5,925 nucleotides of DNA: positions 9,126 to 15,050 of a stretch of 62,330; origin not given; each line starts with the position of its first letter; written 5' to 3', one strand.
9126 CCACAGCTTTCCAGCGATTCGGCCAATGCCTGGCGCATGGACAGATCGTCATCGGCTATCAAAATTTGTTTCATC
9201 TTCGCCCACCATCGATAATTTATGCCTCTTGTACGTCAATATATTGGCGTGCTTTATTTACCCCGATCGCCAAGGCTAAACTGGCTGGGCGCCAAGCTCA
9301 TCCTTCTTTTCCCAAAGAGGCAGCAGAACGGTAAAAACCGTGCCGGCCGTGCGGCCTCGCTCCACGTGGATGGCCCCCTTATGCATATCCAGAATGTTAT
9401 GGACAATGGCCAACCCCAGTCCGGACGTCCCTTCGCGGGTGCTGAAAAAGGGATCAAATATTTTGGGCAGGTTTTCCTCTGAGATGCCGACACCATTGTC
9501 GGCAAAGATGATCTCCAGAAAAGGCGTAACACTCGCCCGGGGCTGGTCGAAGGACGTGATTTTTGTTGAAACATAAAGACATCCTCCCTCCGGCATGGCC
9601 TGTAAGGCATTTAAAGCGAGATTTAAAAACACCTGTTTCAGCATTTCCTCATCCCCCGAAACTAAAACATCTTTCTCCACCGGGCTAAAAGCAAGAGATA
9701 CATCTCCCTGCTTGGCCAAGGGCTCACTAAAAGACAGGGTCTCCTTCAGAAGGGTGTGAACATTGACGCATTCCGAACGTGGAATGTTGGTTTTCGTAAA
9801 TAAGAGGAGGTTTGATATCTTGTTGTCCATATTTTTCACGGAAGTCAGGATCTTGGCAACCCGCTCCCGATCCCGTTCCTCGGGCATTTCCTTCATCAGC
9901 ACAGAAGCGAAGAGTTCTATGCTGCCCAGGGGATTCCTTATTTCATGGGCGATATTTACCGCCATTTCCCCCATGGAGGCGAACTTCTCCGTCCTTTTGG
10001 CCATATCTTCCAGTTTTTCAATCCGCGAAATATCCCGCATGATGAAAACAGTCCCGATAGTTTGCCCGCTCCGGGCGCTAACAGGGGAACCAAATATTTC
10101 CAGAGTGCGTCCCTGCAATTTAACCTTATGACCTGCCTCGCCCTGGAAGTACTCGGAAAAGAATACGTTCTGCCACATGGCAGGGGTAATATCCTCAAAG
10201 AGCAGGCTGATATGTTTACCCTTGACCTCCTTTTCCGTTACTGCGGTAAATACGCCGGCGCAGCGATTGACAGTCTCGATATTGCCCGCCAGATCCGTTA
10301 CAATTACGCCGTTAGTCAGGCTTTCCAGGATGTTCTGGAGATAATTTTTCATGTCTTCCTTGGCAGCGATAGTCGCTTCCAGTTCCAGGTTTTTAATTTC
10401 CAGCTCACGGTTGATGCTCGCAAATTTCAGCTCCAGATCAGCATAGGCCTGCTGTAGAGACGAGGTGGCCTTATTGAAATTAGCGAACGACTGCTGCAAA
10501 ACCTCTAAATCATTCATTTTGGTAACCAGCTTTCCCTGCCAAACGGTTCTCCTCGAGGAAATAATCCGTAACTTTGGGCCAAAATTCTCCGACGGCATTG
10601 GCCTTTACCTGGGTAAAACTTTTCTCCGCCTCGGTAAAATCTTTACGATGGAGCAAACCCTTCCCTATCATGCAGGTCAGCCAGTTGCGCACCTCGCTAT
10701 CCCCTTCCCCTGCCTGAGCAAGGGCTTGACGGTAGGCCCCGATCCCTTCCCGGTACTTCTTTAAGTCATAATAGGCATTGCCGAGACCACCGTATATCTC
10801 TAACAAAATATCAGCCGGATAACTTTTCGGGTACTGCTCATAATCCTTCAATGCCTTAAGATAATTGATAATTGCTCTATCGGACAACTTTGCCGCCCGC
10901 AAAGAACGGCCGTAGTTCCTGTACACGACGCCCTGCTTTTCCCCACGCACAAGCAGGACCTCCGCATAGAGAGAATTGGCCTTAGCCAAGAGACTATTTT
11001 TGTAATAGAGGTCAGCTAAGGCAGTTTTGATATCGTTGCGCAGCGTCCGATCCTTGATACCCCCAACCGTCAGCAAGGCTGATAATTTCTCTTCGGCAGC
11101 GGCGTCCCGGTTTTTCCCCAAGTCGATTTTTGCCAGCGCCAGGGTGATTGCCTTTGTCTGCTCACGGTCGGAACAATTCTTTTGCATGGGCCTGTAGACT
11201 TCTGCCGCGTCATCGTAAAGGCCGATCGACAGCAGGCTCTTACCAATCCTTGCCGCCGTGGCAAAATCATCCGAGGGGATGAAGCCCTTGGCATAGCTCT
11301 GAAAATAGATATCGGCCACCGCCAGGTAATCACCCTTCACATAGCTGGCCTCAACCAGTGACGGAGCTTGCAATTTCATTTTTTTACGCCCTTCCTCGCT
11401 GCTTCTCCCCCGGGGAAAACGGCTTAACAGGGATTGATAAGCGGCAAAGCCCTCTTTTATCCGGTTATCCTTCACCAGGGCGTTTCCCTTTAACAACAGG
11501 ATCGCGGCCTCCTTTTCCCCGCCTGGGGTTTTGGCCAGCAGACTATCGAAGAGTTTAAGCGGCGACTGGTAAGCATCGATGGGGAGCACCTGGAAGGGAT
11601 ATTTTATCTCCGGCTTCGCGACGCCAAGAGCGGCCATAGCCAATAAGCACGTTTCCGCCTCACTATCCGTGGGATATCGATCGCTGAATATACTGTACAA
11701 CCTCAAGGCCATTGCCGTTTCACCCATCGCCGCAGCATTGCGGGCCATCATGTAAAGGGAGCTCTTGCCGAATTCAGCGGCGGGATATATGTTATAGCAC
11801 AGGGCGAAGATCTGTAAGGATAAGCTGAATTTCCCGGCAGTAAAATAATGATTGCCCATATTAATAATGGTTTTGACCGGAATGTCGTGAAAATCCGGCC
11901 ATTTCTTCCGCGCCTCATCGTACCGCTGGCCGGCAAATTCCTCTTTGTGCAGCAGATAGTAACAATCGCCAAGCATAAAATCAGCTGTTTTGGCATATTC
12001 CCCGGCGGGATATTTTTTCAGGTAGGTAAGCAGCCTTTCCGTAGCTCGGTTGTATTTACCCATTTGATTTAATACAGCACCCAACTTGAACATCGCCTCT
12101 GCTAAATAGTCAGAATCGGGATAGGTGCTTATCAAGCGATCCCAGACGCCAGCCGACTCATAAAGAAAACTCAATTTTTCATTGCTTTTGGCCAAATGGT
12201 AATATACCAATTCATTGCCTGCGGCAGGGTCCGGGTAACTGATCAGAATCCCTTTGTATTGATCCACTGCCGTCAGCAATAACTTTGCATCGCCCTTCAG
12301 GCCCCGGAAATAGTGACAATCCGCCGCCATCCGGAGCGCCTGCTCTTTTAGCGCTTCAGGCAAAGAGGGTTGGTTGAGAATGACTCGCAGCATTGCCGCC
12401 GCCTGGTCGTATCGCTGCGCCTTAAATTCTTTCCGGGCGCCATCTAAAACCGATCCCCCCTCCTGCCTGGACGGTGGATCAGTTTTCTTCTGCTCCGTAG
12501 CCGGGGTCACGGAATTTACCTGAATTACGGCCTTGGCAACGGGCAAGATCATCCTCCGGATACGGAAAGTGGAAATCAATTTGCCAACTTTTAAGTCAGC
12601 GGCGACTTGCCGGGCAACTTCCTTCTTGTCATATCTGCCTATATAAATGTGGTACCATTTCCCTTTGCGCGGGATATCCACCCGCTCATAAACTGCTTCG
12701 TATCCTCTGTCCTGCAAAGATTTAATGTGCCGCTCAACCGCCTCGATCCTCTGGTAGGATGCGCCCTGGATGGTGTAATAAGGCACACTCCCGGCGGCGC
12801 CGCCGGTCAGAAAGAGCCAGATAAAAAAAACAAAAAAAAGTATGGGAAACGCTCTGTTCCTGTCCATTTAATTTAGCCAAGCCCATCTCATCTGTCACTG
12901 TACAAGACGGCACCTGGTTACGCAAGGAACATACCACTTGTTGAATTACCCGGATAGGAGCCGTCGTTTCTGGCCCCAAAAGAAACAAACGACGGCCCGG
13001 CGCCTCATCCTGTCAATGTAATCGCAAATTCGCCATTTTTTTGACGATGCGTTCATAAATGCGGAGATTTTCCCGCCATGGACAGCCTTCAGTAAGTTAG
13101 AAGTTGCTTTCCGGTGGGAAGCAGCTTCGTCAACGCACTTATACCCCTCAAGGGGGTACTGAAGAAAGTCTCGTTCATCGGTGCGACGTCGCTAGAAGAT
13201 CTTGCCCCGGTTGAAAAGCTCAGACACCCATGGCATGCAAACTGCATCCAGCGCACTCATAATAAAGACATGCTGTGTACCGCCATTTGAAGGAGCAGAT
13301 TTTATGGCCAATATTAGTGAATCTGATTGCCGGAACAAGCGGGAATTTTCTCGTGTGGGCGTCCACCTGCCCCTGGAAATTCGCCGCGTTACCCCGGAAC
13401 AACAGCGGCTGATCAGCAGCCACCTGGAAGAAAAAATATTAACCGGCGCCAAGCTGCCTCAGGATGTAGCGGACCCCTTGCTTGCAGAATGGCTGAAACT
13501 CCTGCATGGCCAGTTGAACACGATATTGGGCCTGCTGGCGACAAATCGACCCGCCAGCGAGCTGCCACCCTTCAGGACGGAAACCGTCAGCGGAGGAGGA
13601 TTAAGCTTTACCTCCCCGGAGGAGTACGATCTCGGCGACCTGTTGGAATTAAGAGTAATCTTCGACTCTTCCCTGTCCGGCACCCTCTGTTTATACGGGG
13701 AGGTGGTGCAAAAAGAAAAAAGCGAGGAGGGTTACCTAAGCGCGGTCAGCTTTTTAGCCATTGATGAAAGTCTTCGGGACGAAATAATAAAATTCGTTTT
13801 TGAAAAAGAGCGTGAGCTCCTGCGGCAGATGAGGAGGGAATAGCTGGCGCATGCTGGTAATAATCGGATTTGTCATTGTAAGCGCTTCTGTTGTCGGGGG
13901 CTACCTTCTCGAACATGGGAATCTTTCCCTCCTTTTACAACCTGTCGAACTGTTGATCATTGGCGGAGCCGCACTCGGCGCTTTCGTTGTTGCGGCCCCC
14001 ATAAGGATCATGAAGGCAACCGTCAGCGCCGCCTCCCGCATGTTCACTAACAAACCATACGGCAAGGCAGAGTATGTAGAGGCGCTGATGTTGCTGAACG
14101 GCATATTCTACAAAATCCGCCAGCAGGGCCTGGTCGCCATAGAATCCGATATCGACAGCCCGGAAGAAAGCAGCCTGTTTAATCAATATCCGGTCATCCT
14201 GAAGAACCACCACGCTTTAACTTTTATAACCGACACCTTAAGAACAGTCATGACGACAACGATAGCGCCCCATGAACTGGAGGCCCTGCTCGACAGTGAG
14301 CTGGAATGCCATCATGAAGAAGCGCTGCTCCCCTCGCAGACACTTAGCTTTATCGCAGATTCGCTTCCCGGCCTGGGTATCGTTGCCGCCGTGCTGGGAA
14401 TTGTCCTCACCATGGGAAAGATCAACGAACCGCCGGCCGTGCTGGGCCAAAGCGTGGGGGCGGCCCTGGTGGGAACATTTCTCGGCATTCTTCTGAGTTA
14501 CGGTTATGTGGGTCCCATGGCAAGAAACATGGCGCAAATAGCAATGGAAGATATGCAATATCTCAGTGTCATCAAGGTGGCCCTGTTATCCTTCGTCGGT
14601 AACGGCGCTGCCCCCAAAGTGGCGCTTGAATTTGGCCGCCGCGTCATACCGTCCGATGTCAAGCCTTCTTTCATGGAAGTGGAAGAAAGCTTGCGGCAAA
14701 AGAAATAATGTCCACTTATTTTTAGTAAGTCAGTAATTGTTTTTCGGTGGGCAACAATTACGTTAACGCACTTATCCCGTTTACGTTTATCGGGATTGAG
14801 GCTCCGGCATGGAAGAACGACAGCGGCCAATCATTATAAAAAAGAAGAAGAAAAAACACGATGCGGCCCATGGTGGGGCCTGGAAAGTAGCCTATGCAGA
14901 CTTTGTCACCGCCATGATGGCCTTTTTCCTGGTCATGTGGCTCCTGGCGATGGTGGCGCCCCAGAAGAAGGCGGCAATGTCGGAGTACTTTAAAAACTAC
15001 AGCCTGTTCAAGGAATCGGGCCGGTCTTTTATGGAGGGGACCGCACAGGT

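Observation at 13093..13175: Three-copy, two-hairpin conserved element with compensatory stem changes (copy B), sitting between two divergent sigma-54 promoters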

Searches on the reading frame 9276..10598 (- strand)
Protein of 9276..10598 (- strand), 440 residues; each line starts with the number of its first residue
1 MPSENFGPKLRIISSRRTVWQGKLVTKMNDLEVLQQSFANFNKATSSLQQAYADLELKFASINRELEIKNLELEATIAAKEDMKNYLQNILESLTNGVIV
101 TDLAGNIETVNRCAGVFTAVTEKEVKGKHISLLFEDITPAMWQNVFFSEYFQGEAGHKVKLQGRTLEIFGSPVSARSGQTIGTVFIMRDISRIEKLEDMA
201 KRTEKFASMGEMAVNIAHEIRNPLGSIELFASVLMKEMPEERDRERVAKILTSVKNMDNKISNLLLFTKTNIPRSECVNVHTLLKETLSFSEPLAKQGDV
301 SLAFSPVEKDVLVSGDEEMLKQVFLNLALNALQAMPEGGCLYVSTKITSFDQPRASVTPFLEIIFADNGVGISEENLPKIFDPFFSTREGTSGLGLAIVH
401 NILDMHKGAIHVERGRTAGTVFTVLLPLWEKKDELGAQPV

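Call 11: search_protein_families(library=pfam, proteins=[window:9276-10598:-])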
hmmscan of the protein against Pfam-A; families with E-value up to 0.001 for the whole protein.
window:9276-10598:- (440 aa): 5 families
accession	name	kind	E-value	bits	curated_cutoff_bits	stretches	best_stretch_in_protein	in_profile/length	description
PF02518.31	HATPase_c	-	4.1e-22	79.2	26.4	1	315-428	1-109/111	Histidine kinase-, DNA gyrase B-, and HSP90-like ATPase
PF00512.31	HisKA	-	6.8e-12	45.7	26.9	1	209-269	2-62/66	His Kinase A (phospho-acceptor) domain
PF00989.32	PAS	-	1.1e-09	38.7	22.6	1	87-190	3-113/113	PAS fold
PF13426.13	PAS_9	-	3.4e-06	27.7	27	1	96-191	2-102/103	PAS domain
PF08448.16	PAS_4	-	0.00019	22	23.1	0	91-191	1-106/110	PAS fold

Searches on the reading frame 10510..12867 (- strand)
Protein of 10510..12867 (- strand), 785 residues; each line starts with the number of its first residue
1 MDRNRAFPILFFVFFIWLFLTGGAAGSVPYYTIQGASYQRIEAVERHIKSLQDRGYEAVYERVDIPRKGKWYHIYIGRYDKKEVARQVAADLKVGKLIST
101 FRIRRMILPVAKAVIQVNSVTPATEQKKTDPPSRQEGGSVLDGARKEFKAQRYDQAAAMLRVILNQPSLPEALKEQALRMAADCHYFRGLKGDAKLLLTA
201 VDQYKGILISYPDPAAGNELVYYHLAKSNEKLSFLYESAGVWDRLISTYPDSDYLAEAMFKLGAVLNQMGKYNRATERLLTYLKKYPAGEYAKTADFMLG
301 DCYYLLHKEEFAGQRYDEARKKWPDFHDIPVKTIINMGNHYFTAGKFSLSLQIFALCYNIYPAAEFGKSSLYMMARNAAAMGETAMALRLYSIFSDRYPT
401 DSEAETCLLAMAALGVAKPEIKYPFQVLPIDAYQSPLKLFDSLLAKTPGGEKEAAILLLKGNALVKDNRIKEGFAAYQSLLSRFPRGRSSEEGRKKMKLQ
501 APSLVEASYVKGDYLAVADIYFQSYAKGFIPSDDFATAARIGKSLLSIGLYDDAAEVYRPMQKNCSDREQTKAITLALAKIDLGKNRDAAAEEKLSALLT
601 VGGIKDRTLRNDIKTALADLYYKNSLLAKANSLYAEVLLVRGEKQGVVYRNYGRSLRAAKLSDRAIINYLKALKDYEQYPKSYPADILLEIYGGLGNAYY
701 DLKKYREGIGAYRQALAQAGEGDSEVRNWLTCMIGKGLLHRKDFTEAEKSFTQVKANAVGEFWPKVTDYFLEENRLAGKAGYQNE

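Call 11: search_protein_families(library=pfam, proteins=[window:10510-12867:-])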
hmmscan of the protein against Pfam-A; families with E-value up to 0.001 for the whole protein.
window:10510-12867:- (785 aa): 8 families
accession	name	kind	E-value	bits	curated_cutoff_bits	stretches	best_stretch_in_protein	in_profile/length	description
PF13424.12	TPR_12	-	5e-11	43.1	30.1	1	690-754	4-71/77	Tetratricopeptide repeat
PF13174.12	TPR_6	-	1e-09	38.8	26.3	0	257-287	1-31/33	Tetratricopeptide repeat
PF13432.12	TPR_16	-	4e-09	37.2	32.7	0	695-748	3-51/65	Tetratricopeptide repeat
PF05036.18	SPOR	-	5.3e-09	36.7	21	1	30-95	4-68/76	SPOR domain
PF13428.12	TPR_14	-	7.3e-07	29.7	23.5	0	693-727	5-38/44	Tetratricopeptide repeat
PF07719.23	TPR_2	-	1.5e-06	28.3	27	0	690-718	2-30/34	Tetratricopeptide repeat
PF00515.34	TPR_1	-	2.2e-06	27.7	27.8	0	690-717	2-29/34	Tetratricopeptide repeat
PF13525.12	YfiO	-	0.00023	21.4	25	0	186-273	83-144/203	Outer membrane lipoprotein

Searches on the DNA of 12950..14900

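Call 12: search_rna_families(source=window, start=12950, end=14900, threshold=evalue, max_evalue=10)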
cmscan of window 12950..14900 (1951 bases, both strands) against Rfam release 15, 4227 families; matches with E-value up to 10: 2.
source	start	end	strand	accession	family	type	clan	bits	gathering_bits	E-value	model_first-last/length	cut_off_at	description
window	13516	13602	-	RF00620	HCV_ARF_SL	Cis-reg;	-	17.6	42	3.4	1-136/136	no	Hepatitis C alternative reading frame stem-loop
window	13395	13458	+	RF01973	H19_2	Gene; lncRNA;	-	11.7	50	8.4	1-69/69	no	H19 conserved region 2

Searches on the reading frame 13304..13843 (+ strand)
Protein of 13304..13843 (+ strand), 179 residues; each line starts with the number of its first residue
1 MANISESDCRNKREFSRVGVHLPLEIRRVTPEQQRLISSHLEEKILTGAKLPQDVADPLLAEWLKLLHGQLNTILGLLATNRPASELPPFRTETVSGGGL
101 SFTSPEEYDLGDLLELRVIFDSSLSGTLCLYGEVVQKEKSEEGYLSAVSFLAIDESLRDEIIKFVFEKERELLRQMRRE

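Call 11: search_protein_families(library=pfam, proteins=[window:13304-13843:+])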
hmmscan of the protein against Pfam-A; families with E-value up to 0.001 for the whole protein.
window:13304-13843:+ (179 aa): 1 family
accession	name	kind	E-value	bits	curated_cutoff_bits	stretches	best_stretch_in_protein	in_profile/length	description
PF07238.19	PilZ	-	2.2e-10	41.2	22.5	1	82-167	17-102/102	PilZ domain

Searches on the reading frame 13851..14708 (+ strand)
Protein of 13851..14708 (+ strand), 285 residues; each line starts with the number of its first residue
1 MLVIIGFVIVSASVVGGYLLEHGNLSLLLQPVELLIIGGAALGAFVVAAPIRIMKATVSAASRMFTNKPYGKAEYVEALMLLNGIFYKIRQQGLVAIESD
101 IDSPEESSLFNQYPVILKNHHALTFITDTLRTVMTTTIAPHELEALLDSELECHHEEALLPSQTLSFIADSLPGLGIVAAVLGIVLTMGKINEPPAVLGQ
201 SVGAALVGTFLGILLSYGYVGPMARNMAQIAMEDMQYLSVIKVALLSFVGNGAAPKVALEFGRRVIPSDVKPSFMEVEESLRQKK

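Call 11: search_protein_families(library=pfam, proteins=[window:13851-14708:+])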
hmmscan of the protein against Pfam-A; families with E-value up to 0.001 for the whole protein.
window:13851-14708:+ (285 aa): 2 families
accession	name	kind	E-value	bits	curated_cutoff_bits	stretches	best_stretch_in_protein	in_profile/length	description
PF20560.3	MotA_N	-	6.4e-28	97.3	27.3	1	4-93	1-91/91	Motility protein A N-terminal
PF01618.21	MotA_ExbB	-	5.2e-09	36.4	22.9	1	126-218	10-105/127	MotA/TolQ/ExbB proton channel family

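Call 13: find_encoding_contigs(protein=window:13851-14708:+, flank=10000, max_places=6)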
Protein window:13851-14708:+ (285 aa): 6 contigs read that carry it; 5 places shown.
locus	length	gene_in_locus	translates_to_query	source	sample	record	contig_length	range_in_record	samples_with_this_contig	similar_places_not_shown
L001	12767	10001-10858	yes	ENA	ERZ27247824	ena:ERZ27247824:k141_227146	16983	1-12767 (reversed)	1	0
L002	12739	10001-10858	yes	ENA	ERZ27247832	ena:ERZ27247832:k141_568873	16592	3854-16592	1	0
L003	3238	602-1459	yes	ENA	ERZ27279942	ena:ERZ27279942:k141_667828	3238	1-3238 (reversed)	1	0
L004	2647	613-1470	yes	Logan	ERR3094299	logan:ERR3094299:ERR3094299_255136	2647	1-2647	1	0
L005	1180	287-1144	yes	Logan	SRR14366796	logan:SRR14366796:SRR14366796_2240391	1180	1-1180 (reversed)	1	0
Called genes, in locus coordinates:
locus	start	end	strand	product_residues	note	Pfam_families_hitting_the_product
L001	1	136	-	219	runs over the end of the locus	PF02108:FliH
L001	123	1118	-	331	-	PF03448:MgtE_N (faint), PF14842:FliG_N, PF14841:FliG_M, PF14842:FliG_N, PF01706:FliG_C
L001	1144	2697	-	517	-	PF01514:YscJ_FliF, PF08345:YscJ_FliF_C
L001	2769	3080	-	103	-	PF02049:FliE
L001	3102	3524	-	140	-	PF00460:Flg_bb_rod, PF06429:Flg_bbr_C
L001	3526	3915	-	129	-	PF00460:Flg_bb_rod (faint)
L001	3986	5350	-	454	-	PF00072:Response_reg, PF23198:PDE8A_N (faint), PF00158:Sigma54_activat, PF14532:Sigma54_activ_2, PF07728:AAA_5 (weak), PF25601:AAA_lid_14, PF02954:HTH_8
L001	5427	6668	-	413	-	PF00989:PAS, PF13426:PAS_9 (weak), PF00512:HisKA, PF02518:HATPase_c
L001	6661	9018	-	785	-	PF05036:SPOR, PF07719:TPR_2 (faint), PF13174:TPR_6 (faint), PF13424:TPR_12 (faint), PF13428:TPR_14 (faint), PF13432:TPR_16 (faint)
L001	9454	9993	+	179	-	PF07238:PilZ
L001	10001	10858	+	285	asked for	PF20560:MotA_N, PF01618:MotA_ExbB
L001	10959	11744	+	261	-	PF13677:MotB_plug, PF00691:OmpA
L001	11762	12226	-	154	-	PF13690:CheX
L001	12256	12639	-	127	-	PF00072:Response_reg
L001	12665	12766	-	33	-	?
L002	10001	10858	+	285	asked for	PF20560:MotA_N, PF01618:MotA_ExbB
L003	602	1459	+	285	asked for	PF20560:MotA_N, PF01618:MotA_ExbB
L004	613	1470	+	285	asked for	PF20560:MotA_N, PF01618:MotA_ExbB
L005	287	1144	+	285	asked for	PF20560:MotA_N, PF01618:MotA_ExbB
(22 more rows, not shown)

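Call 36: find_related_loci(query=window:13851-14708:+, collection=metagenome_contigs, flank=2500)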
Query window:13851-14708:+ (285 aa) in metagenome_contigs; peptide patterns used: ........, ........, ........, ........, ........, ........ (x = any residue, [..] = any of these).
165 stretches matched a pattern; 31 encode a relative of the query (tblastn E <= 1e-3); 31 distinct loci.
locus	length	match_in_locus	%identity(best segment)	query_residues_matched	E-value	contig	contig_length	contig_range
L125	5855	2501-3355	99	1-285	0e+0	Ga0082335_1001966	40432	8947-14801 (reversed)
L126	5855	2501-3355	95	1-285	0e+0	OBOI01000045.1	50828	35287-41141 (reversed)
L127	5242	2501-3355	87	1-285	1e-170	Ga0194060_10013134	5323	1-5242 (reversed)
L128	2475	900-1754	82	1-285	6e-175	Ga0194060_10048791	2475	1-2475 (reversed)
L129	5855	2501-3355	78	1-285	5e-158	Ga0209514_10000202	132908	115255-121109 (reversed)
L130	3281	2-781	83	26-285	8e-153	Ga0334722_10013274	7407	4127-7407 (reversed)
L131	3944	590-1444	74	1-285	1e-147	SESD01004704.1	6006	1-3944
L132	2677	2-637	97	74-285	1e-143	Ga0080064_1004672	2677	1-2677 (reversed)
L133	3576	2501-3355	64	1-285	3e-132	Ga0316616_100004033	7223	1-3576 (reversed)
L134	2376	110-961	59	1-285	2e-122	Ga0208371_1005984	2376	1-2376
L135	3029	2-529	95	110-285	5e-112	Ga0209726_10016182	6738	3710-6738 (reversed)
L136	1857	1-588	80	90-285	3e-112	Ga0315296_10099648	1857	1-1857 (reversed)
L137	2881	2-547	87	104-285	1e-108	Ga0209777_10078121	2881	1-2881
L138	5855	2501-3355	78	1-285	4e-158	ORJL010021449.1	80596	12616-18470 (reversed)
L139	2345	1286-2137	49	1-285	5e-90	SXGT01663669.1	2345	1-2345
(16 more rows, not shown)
